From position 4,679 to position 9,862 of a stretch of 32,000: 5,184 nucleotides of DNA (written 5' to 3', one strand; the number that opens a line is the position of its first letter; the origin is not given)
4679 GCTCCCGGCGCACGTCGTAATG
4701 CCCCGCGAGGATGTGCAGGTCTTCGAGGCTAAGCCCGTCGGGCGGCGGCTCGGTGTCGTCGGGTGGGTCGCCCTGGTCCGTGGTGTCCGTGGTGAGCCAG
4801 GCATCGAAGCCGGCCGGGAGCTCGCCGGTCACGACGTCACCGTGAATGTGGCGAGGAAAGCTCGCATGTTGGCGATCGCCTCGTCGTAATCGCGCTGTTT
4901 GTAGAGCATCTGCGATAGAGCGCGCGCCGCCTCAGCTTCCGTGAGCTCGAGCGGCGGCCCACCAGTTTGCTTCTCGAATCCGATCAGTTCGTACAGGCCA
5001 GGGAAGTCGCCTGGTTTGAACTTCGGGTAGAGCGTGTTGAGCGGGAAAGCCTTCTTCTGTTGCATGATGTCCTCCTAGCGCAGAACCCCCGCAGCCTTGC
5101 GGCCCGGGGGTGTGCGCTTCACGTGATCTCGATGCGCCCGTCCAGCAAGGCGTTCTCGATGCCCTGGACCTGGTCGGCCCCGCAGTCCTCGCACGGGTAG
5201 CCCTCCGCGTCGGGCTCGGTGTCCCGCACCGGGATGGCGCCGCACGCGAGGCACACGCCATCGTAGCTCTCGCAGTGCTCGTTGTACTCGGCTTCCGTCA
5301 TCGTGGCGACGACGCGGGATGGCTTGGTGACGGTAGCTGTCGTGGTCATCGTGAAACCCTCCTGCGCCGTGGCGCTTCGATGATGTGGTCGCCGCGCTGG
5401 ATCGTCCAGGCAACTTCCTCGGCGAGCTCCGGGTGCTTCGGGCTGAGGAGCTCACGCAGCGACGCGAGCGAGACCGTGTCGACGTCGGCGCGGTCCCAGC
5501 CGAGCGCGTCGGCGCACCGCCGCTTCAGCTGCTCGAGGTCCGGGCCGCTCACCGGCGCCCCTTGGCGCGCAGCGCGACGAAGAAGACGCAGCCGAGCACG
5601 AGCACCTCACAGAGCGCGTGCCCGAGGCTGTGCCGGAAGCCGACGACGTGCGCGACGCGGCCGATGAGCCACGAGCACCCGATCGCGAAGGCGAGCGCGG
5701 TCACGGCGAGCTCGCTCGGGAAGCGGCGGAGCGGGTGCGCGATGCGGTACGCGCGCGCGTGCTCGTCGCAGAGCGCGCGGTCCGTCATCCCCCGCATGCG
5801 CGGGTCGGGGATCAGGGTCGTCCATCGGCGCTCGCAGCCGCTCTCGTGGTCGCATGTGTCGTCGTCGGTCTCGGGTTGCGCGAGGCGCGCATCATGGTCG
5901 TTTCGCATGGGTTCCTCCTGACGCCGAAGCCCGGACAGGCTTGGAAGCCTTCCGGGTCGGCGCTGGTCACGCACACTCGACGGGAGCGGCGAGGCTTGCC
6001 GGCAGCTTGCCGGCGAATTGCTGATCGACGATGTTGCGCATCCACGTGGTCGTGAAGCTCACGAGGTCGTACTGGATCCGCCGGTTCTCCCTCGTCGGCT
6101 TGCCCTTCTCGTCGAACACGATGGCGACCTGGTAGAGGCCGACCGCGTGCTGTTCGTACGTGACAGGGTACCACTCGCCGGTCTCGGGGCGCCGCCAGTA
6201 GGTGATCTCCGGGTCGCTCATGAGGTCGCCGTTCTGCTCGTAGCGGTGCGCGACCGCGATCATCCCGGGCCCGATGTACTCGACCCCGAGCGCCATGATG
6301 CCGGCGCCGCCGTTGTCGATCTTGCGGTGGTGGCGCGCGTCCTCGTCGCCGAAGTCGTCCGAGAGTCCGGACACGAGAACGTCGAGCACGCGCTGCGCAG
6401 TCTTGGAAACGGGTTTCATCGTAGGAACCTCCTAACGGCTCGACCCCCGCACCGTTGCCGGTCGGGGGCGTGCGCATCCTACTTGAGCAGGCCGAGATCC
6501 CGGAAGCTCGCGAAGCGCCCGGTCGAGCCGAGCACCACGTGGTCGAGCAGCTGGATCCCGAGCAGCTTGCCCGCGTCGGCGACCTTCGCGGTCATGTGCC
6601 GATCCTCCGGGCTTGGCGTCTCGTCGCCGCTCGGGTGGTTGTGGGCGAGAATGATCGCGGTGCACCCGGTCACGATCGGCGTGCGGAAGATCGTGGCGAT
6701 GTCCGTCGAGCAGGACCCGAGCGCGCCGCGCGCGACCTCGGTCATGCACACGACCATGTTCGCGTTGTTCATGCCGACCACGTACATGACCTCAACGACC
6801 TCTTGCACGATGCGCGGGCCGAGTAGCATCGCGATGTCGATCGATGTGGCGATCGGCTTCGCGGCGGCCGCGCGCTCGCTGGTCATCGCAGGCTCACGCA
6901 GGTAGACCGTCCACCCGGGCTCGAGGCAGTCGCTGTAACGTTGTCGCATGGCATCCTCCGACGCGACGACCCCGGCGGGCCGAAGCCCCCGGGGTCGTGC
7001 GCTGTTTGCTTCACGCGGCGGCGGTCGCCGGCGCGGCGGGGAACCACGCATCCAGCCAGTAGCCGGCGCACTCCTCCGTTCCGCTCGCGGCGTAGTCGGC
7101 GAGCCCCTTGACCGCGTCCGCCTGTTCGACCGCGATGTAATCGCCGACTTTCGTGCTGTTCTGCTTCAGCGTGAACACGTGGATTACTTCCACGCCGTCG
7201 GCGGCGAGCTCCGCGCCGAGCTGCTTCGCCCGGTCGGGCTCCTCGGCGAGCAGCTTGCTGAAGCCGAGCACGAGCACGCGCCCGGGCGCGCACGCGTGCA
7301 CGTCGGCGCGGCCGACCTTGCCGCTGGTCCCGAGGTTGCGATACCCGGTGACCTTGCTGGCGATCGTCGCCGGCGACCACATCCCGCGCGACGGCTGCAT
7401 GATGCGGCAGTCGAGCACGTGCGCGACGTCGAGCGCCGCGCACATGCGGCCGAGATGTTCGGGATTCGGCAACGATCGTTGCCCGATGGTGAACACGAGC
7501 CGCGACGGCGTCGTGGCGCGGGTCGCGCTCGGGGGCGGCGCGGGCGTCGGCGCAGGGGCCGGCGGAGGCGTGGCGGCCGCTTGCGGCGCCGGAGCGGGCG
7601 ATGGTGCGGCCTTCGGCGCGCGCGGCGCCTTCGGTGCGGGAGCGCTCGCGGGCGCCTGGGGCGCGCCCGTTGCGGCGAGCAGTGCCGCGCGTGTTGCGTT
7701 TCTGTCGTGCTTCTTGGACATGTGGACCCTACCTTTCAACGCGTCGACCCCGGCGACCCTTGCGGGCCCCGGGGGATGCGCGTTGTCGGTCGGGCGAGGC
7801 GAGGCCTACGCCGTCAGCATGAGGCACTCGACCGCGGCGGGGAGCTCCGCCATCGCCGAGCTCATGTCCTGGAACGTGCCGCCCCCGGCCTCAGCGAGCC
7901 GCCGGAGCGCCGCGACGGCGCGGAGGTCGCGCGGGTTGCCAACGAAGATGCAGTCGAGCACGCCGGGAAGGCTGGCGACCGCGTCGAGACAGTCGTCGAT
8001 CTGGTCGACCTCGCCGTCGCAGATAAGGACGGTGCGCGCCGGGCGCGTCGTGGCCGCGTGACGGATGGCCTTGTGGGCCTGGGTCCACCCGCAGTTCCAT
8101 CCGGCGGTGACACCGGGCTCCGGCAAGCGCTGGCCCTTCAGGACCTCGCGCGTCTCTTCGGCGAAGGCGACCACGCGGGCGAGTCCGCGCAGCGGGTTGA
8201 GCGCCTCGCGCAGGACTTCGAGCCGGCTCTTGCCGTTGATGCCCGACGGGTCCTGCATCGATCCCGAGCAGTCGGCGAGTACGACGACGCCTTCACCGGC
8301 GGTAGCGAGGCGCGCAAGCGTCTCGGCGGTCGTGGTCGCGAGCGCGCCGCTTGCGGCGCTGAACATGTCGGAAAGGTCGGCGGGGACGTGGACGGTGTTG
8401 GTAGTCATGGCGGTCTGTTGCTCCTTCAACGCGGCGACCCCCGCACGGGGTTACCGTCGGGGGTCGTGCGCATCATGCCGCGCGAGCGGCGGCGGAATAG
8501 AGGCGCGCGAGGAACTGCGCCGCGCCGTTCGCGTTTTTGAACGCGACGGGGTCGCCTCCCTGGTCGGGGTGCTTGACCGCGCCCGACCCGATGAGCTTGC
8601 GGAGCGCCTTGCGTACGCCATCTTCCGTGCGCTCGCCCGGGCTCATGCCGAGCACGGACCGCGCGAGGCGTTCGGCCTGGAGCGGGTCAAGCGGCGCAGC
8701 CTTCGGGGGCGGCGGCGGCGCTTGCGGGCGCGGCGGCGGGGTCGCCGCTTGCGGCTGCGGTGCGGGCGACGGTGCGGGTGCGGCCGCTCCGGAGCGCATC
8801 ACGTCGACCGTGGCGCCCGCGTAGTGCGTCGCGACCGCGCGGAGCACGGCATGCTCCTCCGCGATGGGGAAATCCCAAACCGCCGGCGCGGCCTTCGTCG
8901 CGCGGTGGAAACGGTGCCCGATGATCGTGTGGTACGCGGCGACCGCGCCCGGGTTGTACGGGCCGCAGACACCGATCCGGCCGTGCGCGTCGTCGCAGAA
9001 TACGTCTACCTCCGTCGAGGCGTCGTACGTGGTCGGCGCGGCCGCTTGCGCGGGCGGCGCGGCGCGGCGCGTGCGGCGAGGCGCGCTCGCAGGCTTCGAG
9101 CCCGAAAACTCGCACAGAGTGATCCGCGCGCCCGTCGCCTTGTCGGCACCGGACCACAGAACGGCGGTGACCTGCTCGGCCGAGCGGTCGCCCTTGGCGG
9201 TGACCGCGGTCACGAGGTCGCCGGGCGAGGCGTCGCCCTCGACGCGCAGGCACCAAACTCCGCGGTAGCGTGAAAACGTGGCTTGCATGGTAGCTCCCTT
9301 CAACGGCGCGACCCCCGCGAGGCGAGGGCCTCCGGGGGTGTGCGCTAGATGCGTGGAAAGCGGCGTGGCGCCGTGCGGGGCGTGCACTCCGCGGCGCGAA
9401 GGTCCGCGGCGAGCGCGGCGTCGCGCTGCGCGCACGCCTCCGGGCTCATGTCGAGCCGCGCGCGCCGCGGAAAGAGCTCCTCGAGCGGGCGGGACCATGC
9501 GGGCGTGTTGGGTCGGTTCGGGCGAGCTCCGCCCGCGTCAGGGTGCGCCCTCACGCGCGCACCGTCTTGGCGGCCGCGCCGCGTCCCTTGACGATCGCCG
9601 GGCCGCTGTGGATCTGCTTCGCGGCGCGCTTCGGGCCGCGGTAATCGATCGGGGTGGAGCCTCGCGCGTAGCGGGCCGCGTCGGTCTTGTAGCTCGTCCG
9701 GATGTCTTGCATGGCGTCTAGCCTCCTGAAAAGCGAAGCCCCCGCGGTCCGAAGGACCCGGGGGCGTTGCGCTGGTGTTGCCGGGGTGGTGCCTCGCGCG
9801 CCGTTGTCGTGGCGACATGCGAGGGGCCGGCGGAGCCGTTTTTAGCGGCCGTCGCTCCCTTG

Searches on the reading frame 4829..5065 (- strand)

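Call 92: search_protein_families(library=pfam, proteins=[window:4829-5065:-], max_evalue=0.01)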
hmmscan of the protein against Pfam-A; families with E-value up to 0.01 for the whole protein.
window:4829-5065:- (78 aa): 1 family
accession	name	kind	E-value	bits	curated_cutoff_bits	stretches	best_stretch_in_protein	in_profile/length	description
PF07719.23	TPR_2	-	0.0026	18.2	27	1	44-70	1-27/34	Tetratricopeptide repeat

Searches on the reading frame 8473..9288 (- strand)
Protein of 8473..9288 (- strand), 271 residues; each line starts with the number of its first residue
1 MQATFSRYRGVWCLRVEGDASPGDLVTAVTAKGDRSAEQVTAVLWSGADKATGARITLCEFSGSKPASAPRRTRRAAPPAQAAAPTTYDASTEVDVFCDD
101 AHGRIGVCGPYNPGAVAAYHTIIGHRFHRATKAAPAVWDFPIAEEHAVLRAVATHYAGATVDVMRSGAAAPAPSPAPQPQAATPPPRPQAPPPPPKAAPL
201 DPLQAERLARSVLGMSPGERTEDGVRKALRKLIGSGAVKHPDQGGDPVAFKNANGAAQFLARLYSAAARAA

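Call 46: find_homologous_proteins(query=window:8473-9288:-, max_evalue=0.001)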
Query window:8473-9288:- (271 aa): 1 proteins with E <= 0.001 among 8000 candidates.
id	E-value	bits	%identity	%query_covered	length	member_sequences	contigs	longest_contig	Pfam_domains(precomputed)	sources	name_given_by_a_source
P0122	5.4e-173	592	100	100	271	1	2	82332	-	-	-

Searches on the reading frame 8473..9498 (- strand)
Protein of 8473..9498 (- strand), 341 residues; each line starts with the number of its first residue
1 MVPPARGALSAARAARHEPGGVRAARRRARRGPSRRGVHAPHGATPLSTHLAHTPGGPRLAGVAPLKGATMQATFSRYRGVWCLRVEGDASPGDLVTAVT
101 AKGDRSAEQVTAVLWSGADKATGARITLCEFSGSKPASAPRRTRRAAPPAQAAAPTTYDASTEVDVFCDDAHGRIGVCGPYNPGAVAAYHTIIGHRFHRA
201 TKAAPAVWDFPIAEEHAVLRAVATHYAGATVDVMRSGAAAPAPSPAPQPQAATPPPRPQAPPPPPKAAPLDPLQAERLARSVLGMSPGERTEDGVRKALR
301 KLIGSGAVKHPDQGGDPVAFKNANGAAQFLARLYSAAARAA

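Call 11: search_protein_families(library=pfam, proteins=[window:8473-9498:-], max_evalue=0.01)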
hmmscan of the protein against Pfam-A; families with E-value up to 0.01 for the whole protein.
window:8473-9498:- (341 aa): 0 families

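Call 12: search_protein_families(library=phrogs, proteins=[window:8473-9498:-], max_evalue=0.01)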
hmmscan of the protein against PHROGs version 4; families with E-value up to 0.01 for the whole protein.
window:8473-9498:- (341 aa): 0 families

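Call 25: find_related_loci(query=window:8473-9498:-, collection=viral_contigs, flank=6000)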
Query window:8473-9498:- (341 aa) in viral_contigs; peptide patterns used: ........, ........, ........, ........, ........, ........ (x = any residue, [..] = any of these).
15 stretches matched a pattern, but none encodes a relative of the query by tblastn (E <= 1e-3).

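Call 37: search_dna_similar(query=window:8473-9498:-, collection=phages, mode=protein, max_evalue=0.01)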
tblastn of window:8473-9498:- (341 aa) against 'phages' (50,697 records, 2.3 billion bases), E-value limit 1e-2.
No match.

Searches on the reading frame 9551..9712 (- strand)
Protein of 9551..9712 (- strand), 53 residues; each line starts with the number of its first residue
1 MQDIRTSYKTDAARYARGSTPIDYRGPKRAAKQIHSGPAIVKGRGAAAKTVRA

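Call 72: search_protein_families(library=pfam, proteins=[window:9551-9712:-], max_evalue=0.01)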
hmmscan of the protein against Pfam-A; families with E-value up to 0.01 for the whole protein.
window:9551-9712:- (53 aa): 0 families
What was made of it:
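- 9551..9712 (-): 53-aa basic ORF, first gene of the leftward operon. No Pfam hit (call 72).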
